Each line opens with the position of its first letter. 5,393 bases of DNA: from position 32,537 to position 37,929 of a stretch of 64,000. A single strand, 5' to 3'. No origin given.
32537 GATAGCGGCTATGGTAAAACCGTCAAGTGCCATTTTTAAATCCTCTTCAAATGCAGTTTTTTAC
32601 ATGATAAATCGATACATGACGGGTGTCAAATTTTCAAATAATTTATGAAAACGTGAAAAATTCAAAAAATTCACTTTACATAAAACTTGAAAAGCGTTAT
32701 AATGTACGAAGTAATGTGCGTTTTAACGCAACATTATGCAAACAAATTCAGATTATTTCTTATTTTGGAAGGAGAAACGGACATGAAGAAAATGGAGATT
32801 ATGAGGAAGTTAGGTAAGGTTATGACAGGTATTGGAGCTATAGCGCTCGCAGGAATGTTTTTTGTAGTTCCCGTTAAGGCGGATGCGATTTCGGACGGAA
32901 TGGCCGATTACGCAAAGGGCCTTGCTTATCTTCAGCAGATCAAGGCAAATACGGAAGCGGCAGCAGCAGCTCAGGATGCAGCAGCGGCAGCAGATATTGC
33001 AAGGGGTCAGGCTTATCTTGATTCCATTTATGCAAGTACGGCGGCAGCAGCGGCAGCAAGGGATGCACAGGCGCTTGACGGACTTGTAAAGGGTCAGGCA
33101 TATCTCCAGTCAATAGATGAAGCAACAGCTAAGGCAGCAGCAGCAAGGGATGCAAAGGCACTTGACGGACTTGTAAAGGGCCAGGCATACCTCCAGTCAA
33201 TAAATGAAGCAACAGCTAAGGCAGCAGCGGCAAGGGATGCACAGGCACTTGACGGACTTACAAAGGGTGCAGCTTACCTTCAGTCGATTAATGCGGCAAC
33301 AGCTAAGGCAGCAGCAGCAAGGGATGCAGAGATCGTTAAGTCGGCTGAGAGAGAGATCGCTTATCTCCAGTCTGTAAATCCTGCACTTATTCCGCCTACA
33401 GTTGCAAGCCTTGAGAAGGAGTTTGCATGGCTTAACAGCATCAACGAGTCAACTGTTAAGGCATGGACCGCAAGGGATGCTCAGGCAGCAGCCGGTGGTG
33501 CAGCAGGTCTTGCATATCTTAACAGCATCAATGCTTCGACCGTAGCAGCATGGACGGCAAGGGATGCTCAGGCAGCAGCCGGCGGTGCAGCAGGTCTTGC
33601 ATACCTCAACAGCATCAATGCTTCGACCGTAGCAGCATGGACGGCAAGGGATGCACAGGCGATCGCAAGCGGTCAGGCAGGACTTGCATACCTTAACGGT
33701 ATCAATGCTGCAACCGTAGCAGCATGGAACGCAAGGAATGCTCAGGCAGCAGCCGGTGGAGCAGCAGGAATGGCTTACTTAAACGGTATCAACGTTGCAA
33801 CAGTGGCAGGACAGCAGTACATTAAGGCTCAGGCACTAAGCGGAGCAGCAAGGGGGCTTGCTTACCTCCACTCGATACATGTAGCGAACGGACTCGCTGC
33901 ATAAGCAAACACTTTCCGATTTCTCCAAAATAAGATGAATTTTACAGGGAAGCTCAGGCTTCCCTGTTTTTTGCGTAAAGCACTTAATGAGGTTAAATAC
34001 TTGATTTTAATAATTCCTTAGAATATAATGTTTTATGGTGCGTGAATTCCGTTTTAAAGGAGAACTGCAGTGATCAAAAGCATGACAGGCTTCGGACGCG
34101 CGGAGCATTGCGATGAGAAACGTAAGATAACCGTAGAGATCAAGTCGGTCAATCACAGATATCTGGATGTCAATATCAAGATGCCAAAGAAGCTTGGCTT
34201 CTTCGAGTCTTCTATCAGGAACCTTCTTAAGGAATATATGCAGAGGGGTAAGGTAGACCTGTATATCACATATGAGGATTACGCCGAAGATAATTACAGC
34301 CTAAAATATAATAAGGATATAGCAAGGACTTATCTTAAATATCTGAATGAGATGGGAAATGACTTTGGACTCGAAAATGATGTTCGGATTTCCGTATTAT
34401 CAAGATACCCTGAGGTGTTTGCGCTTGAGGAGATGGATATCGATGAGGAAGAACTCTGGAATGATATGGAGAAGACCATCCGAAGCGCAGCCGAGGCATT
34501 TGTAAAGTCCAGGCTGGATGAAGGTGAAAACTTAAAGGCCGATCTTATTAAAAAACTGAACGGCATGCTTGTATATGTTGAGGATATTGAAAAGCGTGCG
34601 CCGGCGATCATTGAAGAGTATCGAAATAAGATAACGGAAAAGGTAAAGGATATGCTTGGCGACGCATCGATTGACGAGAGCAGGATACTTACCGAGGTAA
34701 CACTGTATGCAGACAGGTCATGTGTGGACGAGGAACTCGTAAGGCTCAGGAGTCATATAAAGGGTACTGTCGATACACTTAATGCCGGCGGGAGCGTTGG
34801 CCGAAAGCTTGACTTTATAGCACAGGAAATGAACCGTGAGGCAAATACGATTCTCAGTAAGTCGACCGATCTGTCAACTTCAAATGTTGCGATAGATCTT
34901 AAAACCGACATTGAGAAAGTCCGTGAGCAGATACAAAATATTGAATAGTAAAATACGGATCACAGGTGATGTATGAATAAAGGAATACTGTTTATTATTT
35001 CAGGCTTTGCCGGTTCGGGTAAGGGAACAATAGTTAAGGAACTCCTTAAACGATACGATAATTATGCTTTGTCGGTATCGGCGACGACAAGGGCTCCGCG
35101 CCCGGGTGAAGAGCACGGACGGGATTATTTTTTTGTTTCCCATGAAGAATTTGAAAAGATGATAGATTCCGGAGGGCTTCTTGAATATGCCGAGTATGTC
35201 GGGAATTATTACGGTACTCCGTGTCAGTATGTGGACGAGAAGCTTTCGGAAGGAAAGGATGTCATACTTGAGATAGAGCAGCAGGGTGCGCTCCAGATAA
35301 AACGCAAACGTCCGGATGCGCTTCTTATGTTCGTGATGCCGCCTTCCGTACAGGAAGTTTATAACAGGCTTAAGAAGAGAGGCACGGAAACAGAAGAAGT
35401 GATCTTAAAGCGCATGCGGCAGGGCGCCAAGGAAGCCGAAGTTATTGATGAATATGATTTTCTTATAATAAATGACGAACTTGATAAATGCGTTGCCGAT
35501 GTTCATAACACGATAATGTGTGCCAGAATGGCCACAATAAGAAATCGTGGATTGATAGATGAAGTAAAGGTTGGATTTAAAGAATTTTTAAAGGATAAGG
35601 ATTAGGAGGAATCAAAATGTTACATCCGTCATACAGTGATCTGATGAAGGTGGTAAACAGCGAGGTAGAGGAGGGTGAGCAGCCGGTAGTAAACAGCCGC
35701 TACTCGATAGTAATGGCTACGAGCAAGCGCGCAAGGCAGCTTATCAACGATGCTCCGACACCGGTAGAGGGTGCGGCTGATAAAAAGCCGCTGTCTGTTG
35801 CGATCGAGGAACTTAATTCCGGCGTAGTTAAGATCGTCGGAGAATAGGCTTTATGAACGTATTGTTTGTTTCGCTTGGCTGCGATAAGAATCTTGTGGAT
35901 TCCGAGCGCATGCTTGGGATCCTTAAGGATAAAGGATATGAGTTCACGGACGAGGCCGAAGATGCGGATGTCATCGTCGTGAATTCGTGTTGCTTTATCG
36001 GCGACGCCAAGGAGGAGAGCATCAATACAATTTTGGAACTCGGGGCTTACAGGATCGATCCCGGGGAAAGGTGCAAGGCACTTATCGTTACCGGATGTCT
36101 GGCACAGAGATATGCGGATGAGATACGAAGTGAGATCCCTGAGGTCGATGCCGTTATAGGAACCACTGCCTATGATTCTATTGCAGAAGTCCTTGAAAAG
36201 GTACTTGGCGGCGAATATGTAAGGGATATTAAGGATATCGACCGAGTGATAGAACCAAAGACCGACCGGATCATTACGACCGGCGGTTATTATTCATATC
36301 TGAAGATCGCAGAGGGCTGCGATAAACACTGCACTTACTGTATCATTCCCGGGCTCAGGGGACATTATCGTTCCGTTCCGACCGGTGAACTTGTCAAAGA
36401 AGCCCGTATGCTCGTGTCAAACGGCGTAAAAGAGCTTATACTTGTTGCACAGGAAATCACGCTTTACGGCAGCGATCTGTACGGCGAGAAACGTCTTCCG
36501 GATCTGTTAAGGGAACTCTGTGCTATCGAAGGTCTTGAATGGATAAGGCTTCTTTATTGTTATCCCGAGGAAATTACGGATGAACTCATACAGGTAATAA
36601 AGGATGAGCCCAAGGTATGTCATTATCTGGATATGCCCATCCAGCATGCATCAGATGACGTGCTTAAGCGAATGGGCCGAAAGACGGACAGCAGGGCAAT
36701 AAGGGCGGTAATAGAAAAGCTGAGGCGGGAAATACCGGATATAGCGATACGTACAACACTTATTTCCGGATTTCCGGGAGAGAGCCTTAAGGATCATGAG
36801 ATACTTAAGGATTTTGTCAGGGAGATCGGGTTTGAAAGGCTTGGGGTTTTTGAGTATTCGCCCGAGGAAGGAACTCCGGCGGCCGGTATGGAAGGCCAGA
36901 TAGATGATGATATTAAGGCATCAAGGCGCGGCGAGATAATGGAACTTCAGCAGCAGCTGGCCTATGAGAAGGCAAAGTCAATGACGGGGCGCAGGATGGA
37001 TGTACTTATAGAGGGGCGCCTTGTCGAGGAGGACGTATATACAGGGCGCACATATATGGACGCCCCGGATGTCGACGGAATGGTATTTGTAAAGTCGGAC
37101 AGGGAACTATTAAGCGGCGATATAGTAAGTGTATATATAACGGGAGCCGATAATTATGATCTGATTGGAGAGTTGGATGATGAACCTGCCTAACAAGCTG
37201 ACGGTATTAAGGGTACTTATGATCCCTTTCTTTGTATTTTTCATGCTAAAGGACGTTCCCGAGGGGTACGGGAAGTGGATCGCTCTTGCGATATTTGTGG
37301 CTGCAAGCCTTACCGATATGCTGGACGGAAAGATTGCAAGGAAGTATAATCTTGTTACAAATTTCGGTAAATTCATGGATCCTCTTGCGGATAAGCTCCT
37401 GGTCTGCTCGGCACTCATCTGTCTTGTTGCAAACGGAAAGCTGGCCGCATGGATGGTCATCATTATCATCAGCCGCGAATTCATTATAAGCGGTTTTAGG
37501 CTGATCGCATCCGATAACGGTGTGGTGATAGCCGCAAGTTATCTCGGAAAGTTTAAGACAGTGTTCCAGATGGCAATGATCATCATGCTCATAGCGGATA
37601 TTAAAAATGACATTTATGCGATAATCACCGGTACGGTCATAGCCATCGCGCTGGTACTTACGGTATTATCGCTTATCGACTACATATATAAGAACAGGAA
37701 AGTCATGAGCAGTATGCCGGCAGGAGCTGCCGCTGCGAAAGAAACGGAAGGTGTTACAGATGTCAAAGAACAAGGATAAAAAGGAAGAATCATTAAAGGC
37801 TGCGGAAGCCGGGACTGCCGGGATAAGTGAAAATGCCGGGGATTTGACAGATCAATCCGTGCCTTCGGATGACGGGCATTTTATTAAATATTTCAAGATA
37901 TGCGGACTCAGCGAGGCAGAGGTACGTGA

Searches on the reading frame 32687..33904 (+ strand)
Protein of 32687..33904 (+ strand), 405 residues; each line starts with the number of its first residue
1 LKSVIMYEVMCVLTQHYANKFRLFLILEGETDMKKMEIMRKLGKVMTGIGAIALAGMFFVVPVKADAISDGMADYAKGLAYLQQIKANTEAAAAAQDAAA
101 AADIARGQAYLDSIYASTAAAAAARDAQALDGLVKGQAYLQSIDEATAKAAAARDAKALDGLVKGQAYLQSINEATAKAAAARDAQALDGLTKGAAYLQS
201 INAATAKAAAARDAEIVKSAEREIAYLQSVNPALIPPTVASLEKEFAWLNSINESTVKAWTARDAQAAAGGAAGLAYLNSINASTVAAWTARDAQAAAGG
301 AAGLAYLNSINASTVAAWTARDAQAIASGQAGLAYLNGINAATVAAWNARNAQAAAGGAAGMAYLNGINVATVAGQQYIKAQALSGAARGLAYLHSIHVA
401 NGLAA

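Call 42: search_protein_families(library=pfam, proteins=[window:32687-33904:+], max_evalue=0.000001)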
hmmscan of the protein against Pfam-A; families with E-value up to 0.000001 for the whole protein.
window:32687-33904:+ (405 aa): 0 families

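Call 44: search_protein_families(library=pfam, proteins=[window:32687-33904:+], max_evalue=0.01)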
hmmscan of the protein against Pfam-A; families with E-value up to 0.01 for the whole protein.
window:32687-33904:+ (405 aa): 2 families
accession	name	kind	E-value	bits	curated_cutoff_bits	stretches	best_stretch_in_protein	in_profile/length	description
PF06056.18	Terminase_5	-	0.00067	20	20.3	0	251-269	24-42/58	Putative ATPase subunit of terminase (gpP-like)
PF17889.6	NLRC4_HD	-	0.0089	16.8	25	0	74-90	2-18/106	NLRC4 helical domain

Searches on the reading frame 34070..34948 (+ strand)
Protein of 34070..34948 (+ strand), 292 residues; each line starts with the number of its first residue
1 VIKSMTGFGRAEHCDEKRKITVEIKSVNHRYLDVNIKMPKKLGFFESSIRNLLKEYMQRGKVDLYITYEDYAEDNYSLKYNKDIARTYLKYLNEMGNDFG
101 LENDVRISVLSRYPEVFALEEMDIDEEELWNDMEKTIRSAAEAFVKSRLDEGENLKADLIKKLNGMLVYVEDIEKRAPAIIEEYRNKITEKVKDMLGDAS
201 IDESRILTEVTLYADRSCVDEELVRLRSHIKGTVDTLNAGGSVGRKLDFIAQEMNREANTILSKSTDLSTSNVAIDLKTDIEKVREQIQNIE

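Call 42: search_protein_families(library=pfam, proteins=[window:34070-34948:+], max_evalue=0.000001)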
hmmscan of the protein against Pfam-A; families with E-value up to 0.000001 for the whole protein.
window:34070-34948:+ (292 aa): 2 families
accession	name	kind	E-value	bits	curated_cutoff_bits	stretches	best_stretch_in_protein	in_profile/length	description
PF03755.18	YicC-like_N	-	7.3e-52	176.3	25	1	2-156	1-155/156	Endoribonuclease YicC-like, N-terminal region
PF08340.16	YicC-like_C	-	1.3e-44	151.6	27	1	173-292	1-120/120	Endoribonuclease YicC-like, C-terminal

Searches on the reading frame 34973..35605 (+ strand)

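Call 43: search_protein_families(library=pfam, proteins=[window:34973-35605:+], max_evalue=0.000001)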
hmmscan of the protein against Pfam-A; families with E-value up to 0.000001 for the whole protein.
window:34973-35605:+ (210 aa): 1 family
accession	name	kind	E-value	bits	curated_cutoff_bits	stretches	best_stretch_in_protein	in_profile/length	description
PF00625.27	Guanylate_kin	-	4.2e-49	167.1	25.2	1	7-181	5-179/182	Guanylate kinase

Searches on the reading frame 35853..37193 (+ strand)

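Call 43: search_protein_families(library=pfam, proteins=[window:35853-37193:+], max_evalue=0.000001)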
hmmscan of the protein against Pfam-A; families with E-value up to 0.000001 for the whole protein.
window:35853-37193:+ (446 aa): 3 families
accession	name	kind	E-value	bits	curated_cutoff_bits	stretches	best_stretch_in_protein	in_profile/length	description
PF00919.26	UPF0004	-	2.6e-28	98.4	27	1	3-103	2-98/98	Uncharacterized protein family UPF0004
PF04055.27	Radical_SAM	-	1.5e-24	87.5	29.5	1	152-320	3-165/166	Radical SAM superfamily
PF18693.7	TRAM_2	-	5.3e-21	75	27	1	379-441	2-62/63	TRAM domain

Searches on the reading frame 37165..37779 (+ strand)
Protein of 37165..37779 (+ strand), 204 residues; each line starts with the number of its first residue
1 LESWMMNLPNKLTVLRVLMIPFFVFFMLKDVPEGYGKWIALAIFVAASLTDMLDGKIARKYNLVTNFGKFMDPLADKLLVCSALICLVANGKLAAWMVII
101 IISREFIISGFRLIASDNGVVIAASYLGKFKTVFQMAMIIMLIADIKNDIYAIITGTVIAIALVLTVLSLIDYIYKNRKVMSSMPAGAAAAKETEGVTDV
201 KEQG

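Call 43: search_protein_families(library=pfam, proteins=[window:37165-37779:+], max_evalue=0.000001)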
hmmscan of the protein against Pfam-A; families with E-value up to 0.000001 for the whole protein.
window:37165-37779:+ (204 aa): 1 family
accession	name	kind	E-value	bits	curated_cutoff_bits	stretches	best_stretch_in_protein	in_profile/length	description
PF01066.26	CDP-OH_P_transf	-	2.4e-50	171.3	22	1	6-167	1-151/152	CDP-alcohol phosphatidyltransferase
